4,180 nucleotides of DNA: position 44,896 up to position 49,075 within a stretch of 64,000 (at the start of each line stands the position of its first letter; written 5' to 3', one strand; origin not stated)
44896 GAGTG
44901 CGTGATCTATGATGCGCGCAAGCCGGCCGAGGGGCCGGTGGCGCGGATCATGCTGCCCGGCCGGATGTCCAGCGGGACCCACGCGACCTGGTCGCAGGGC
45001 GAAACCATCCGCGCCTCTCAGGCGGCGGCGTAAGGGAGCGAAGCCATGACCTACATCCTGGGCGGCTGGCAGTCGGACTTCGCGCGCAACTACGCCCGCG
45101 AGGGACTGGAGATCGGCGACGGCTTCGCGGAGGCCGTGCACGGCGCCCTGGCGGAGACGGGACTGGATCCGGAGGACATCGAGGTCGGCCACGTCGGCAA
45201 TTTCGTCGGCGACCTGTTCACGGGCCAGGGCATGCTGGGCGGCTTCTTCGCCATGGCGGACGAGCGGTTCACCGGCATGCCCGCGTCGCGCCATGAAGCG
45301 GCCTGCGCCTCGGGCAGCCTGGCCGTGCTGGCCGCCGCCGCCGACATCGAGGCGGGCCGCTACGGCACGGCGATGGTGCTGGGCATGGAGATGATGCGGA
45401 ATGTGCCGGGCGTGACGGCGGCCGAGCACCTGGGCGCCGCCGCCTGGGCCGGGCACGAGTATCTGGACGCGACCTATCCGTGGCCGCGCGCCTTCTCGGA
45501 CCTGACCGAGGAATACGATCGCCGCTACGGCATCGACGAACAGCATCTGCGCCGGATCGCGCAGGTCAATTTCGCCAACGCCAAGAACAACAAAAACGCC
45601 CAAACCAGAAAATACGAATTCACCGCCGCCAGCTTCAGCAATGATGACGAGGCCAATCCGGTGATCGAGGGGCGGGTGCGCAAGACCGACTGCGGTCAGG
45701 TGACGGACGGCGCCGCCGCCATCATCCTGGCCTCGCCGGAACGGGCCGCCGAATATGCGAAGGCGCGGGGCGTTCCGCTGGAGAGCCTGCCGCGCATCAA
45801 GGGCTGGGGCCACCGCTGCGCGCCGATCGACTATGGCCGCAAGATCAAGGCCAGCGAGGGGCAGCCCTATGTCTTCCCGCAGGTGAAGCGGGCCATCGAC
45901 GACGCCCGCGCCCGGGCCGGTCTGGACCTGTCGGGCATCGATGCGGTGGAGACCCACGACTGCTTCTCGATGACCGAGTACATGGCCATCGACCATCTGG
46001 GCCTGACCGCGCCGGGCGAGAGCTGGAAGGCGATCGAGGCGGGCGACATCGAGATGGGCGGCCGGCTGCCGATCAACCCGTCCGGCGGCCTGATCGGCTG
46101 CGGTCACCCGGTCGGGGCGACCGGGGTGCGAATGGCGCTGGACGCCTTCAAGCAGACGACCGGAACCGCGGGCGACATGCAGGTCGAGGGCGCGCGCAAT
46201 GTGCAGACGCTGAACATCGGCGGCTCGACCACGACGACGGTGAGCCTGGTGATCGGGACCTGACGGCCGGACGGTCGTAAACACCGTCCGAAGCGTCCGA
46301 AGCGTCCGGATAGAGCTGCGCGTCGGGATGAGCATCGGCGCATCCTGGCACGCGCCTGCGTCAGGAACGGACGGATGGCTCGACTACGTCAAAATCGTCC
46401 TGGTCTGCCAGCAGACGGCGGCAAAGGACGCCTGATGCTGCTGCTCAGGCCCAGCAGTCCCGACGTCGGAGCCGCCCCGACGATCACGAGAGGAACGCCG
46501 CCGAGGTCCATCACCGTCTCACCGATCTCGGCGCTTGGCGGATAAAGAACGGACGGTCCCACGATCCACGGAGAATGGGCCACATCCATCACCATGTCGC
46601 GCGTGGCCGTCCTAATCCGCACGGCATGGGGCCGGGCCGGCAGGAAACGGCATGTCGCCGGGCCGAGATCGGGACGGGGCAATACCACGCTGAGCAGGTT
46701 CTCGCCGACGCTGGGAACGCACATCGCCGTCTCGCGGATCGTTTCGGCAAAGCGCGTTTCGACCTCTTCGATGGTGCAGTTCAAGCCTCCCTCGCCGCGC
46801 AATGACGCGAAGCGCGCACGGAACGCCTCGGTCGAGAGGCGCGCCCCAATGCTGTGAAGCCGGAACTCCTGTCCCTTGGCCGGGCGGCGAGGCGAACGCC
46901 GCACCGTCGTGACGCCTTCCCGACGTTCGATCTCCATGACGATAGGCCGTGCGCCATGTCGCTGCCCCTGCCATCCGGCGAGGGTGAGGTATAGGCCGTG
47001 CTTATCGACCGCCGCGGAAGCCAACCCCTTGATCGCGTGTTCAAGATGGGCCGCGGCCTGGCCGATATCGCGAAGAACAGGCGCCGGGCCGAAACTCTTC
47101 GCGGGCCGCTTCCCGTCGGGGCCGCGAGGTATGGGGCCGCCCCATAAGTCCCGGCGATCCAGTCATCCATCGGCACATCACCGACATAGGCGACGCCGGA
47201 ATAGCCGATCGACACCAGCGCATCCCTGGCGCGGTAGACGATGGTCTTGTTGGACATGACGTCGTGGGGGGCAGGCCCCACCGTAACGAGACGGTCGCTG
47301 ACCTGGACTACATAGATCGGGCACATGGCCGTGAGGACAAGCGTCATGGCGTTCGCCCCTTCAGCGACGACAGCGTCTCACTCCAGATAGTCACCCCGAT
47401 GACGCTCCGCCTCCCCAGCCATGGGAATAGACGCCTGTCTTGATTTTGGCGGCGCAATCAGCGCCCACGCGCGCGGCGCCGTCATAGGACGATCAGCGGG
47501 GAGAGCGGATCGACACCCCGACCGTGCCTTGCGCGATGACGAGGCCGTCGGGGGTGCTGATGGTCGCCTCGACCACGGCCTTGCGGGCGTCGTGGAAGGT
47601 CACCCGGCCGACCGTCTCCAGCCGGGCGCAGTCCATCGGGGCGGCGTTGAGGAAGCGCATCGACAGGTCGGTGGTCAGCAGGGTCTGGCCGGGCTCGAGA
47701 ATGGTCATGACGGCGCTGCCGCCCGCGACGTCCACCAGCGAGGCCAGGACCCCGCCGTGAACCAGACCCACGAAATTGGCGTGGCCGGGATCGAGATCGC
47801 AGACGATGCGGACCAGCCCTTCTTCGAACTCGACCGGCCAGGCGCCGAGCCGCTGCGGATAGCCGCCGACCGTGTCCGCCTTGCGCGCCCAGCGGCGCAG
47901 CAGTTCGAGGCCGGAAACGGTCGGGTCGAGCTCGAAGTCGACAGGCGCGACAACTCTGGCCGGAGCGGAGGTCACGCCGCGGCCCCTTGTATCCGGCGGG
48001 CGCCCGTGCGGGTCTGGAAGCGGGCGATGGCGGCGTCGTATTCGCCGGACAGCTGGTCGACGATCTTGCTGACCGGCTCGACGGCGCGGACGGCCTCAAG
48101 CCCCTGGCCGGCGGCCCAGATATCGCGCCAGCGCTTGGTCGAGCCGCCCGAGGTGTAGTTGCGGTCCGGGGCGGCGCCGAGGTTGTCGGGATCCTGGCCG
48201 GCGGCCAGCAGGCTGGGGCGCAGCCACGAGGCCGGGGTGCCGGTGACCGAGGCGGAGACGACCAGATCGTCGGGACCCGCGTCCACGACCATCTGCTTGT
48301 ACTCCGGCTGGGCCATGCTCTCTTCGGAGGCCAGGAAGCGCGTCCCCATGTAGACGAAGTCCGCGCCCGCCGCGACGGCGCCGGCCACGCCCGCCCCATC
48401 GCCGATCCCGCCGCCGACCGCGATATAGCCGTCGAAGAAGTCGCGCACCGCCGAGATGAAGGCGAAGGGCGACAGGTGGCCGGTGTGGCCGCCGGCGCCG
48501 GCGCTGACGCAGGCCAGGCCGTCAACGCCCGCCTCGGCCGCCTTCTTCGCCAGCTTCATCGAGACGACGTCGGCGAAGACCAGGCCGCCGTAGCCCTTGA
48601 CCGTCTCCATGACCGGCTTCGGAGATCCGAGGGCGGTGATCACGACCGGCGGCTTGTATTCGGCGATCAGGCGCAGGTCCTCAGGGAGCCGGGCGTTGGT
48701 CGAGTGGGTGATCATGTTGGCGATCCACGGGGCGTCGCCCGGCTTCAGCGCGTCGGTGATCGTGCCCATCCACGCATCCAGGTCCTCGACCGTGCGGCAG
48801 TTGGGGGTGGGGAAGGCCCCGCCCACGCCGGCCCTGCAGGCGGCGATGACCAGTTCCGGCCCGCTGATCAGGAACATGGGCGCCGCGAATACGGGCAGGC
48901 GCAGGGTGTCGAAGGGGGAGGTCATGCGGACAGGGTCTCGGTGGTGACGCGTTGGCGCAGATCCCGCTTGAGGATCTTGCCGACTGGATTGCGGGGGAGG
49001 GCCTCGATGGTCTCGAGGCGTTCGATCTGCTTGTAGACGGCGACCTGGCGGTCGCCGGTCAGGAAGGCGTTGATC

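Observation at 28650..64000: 35-kb catabolic system for an unidentified lipophilic polyene/terpenoid-like substrate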

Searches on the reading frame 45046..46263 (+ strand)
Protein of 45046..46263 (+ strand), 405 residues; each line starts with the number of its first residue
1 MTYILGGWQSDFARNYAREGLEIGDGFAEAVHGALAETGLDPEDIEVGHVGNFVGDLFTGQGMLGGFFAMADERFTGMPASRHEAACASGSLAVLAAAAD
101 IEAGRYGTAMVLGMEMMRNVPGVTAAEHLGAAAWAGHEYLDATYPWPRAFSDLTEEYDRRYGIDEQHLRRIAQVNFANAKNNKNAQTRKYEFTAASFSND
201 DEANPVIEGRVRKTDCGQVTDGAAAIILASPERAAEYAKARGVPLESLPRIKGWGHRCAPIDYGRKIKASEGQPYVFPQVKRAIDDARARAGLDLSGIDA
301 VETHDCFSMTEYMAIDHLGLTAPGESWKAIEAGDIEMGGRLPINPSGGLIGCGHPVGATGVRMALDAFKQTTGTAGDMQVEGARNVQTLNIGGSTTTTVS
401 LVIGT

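Call 7: search_protein_families(library=pfam, proteins=[window:45046-46263:+], max_evalue=0.01)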
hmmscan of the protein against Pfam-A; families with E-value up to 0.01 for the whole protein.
window:45046-46263:+ (405 aa): 3 families
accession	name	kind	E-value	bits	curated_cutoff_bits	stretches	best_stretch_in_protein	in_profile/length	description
PF22691.2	Thiolase_C_1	-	1.1e-31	110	28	1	275-404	15-143/144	Thiolase C-terminal domain-like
PF00108.29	Thiolase_N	-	1.6e-15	57.6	26.4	1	28-230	28-258/260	Thiolase, N-terminal domain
PF02803.24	Thiolase_C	-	8e-10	38.9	27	1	282-372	26-98/123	Thiolase, C-terminal domain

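Call 12: search_protein_families(library=ncbifam, proteins=[window:45046-46263:+], max_evalue=0.00001)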
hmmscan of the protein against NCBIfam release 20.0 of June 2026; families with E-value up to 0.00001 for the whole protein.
window:45046-46263:+ (405 aa): 33 families (the best 25 are shown)
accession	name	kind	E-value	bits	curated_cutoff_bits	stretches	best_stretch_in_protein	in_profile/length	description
NF004936.0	PRK06289.1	equivalog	2e-193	642.7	375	1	2-405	5-403/405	acetyl-CoA acetyltransferase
NF005704.0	PRK07516.1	subfamily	5.4e-78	262.6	412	1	25-397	24-379/389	thiolase domain-containing protein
NF004720.0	PRK06064.1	subfamily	1.1e-63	215.3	420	1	22-402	21-384/389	thiolase domain-containing protein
NF004810.0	PRK06157.1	equivalog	1.1e-58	199.3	403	1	25-402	29-392/400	acetyl-CoA acetyltransferase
NF053570.1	AcCoTHIOL_METTL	equivalog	2.3e-55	188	600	2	285-400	263-378/385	acetyl-CoA acetyltransferase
NF006102.0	PRK08256.1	subfamily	2.6e-48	165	436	1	28-401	29-389/394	lipid-transfer protein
NF009228.0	PRK12578.1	subfamily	6.3e-38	130.4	485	1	18-396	18-378/387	thiolase domain-containing protein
NF006180.0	PRK08313.1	subfamily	1.6e-34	119.4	514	1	5-404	9-383/389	thiolase domain-containing protein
NF004982.0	PRK06365.1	equivalog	2.8e-33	115.6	695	2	295-383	312-406/430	thiolase domain-containing protein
NF004715.0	PRK06059.1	equivalog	2.6e-31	109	424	1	29-393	29-388/399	lipid-transfer protein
NF004721.0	PRK06065.1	equivalog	8.1e-25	87.5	455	1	29-381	36-368/393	thiolase domain-containing protein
NF004811.0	PRK06158.1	subfamily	1.5e-23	83.5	421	1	25-405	30-380/384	acetyl-CoA acetyltransferase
TIGR01930.1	AcCoA-C-Actrans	subfamily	9.5e-23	80.7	240.55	2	208-399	231-382/385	acetyl-CoA C-acyltransferase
NF005892.0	PRK07855.1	subfamily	4.6e-22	78.4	469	1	4-404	10-388/390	lipid-transfer protein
NF053628.1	BnzsclthlBbsBGT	equivalog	6.4e-20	71.3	750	1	33-394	34-370/389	benzoylsuccinyl-CoA thiolase subunit BbsB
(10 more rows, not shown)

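Call 43: search_solved_structures(query=window:45046-46263:+, show_alignments=2, max_evalue=0.00001)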
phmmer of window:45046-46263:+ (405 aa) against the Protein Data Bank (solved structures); distinct sequences matched with E-value up to 0.00001: 23.
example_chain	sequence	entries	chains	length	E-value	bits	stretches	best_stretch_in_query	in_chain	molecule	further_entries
4bi9_A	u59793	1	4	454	4.6e-42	147.6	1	19-403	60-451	3-KETOACYL-COA THIOLASE, PUTATIVE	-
4bia_A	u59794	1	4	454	1e-40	143.1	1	19-403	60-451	3-KETOACYL-COA THIOLASE, PUTATIVE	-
3zbg_A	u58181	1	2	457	3.6e-39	138.1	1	21-403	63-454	3-KETOACYL-COA THIOLASE-LIKE PROTEIN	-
3zbk_A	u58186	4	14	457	8.6e-38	133.5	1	21-403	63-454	3-KETOACYL-COA THIOLASE-LIKE PROTEIN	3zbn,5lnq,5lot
3zbl_A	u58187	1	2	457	1e-37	133.3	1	21-403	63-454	3-KETOACYL-COA THIOLASE-LIKE PROTEIN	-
7yvy_A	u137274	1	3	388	1.4e-34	122.9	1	25-397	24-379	Acetyl-CoA acetyltransferase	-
6esq_A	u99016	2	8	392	1.8e-33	119.3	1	25-371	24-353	acetoacetyl-CoA thiolase | Acetyl-CoA acetyltransferase thiolase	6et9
6hsj_A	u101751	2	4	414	1.5e-29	106.3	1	3-399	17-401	SCP2-thiolase (type-1)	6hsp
6hrv_A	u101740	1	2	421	1.9e-29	106.1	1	3-399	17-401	SCP2-thiolase (type-1)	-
4yzo_A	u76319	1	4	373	3e-28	102.1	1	77-401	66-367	Putative acyl-CoA acyltransferase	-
7pxp_C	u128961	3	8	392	2.6e-20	76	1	30-393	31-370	Benzoylsuccinyl-CoA thiolase subunit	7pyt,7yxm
6ok1_A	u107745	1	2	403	1.8e-14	56.7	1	6-372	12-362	Lipid-transfer protein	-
9skh_I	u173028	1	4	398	2.2e-13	53.1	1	287-396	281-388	2,4-diacetylphloroglucinol biosynthesis protein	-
5m3k_C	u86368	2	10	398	9.4e-13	51.1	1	287-397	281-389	2,4-diacetylphloroglucinol biosynthesis protein PhlC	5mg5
9skm_I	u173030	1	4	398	4e-12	49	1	287-396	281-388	2,4-diacetylphloroglucinol biosynthesis protein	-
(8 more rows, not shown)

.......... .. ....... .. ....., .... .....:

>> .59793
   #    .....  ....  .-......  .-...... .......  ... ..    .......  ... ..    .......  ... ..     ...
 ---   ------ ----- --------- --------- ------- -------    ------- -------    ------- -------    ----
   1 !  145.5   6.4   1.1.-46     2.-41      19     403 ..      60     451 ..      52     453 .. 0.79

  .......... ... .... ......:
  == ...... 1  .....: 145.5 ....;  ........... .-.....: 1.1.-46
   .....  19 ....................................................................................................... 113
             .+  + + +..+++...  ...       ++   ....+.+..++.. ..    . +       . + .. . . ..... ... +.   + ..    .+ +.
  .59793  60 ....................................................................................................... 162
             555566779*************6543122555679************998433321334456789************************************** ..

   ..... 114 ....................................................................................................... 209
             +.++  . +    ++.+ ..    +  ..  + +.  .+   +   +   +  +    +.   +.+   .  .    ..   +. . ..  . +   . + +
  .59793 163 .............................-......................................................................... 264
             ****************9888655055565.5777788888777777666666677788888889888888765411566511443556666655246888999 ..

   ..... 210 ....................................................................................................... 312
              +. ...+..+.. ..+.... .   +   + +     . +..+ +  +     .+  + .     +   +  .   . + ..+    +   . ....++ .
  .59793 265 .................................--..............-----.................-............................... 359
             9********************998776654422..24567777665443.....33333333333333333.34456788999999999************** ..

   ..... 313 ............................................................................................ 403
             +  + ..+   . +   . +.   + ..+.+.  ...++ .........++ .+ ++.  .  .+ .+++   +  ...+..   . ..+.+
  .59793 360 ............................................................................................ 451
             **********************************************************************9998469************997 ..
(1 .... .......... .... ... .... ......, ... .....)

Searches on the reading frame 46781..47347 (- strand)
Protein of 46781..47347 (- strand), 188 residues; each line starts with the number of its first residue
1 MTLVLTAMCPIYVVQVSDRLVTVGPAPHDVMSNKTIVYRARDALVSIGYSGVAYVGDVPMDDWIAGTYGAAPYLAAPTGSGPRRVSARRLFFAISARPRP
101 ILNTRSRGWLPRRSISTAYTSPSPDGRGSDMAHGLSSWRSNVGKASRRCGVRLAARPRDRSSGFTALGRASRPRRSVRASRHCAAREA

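Call 7: search_protein_families(library=pfam, proteins=[window:46781-47347:-], max_evalue=0.01)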
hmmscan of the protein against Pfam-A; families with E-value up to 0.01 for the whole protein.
window:46781-47347:- (188 aa): 0 families

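Call 58: search_protein_families(library=pfam, proteins=[window:46781-47347:-], max_evalue=0.001)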
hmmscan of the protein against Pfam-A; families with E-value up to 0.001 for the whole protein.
window:46781-47347:- (188 aa): 0 families

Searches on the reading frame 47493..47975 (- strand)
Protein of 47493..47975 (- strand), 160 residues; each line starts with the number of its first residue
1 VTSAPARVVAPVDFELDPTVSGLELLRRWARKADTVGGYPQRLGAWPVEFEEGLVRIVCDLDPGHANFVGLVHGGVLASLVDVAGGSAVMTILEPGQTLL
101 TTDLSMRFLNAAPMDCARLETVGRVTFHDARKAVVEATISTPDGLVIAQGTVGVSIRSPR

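Call 8: search_protein_families(library=pfam, proteins=[window:47493-47975:-], max_evalue=0.01)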
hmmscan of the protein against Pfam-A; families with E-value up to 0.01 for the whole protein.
window:47493-47975:- (160 aa): 2 families
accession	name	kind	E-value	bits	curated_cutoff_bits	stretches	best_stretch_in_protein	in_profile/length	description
PF03061.28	4HBT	-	8.1e-12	45.7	20.6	1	70-147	2-78/79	Thioesterase superfamily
PF14539.12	DUF4442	-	0.00028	21.5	25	1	49-152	25-128/132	Domain of unknown function (DUF4442)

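Call 63: search_protein_families(library=ncbifam, proteins=[window:47493-47975:-], max_evalue=1e-8)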
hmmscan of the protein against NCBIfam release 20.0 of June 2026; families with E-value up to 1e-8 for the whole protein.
window:47493-47975:- (160 aa): 1 family
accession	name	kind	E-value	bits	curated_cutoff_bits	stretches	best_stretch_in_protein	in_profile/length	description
TIGR00369.1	unchar_dom_1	domain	4.9e-13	49.2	36.6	1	42-154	5-115/117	hotdog fold thioesterase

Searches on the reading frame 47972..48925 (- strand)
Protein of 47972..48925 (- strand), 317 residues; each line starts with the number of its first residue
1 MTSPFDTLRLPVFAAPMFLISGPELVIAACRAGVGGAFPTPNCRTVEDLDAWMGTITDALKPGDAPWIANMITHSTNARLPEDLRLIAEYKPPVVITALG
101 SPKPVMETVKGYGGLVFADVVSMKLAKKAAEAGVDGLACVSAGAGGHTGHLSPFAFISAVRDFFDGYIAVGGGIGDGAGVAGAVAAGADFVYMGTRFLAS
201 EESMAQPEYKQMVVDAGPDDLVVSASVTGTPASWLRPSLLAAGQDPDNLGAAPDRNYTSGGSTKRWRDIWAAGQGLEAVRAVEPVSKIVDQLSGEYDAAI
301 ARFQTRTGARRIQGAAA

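Call 44: search_solved_structures(query=window:47972-48925:-, show_alignments=1, max_evalue=0.00001)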
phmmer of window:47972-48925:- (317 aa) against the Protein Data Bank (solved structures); distinct sequences matched with E-value up to 0.00001: 16.
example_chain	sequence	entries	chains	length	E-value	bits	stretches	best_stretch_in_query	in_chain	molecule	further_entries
5gvj_A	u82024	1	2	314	8.8e-26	94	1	11-301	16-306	Enoyl-[acyl-carrier-protein] reductase [FMN]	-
3bo9_A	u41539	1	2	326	5.6e-25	91.4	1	11-300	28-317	Putative nitroalkan dioxygenase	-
5gvh_A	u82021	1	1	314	5.7e-25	91.3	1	11-300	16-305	Enoyl-[acyl-carrier-protein] reductase [FMN]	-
7l00_A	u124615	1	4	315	8.2e-24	87.5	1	8-291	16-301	Enoyl-Acyl Carrier Protein Reductase FabK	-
2z6i_A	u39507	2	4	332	3.1e-19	72.5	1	11-230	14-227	Trans-2-enoyl-ACP reductase II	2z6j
4iql_A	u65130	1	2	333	2.1e-18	69.7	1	83-224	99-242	Enoyl-(Acyl-carrier-protein) reductase II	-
9pl0_A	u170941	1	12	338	9.3e-15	57.8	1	9-241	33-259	Enoyl-[acyl-carrier-protein] reductase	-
2gjl_A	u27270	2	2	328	7e-11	45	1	17-223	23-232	hypothetical protein PA1024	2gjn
6e2a_A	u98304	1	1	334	7.4e-11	45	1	17-223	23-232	Nitronate monooxygenase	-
3bw2_A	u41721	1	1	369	8e-09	38.3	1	85-297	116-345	2-nitropropane dioxygenase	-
5lsm_A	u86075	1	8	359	2.7e-08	36.6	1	84-237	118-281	FMN-dependent nitronate monooxygenase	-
3bw4_A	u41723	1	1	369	2.7e-08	36.5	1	85-295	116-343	2-nitropropane dioxygenase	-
3bw3_A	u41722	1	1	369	1.1e-07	34.5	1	87-297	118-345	2-nitropropane dioxygenase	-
4q4k_A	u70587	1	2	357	9.1e-07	31.5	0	83-229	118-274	Nitronate Monooxygenase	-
4qis_A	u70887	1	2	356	1.2e-06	31.1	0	83-229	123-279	Nitronate monooxygenase family protein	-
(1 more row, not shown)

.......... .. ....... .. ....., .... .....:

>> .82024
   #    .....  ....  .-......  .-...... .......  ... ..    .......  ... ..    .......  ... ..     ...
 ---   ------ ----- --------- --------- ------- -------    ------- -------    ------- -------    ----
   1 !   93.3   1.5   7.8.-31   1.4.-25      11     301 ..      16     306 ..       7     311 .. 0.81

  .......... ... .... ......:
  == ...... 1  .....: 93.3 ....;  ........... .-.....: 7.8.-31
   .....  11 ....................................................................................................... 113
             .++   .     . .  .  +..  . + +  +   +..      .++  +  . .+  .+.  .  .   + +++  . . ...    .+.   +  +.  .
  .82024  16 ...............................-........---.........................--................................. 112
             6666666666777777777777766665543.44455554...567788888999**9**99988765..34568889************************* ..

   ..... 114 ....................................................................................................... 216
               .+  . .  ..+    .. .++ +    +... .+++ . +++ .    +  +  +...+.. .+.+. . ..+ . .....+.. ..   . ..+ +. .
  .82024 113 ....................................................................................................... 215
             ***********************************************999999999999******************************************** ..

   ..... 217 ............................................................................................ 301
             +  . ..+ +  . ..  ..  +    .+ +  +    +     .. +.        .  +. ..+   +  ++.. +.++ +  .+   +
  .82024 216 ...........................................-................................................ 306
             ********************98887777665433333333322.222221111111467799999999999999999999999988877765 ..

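Call 63: search_protein_families(library=ncbifam, proteins=[window:47972-48925:-], max_evalue=1e-8)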
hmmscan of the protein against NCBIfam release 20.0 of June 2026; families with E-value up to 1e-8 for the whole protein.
window:47972-48925:- (317 aa): 1 family
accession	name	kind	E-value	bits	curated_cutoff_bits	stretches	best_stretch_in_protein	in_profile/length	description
TIGR03151.1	enACPred_II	equivalog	1e-31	110.4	453.1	1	9-247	11-243/307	enoyl-[acyl-carrier-protein] reductase FabK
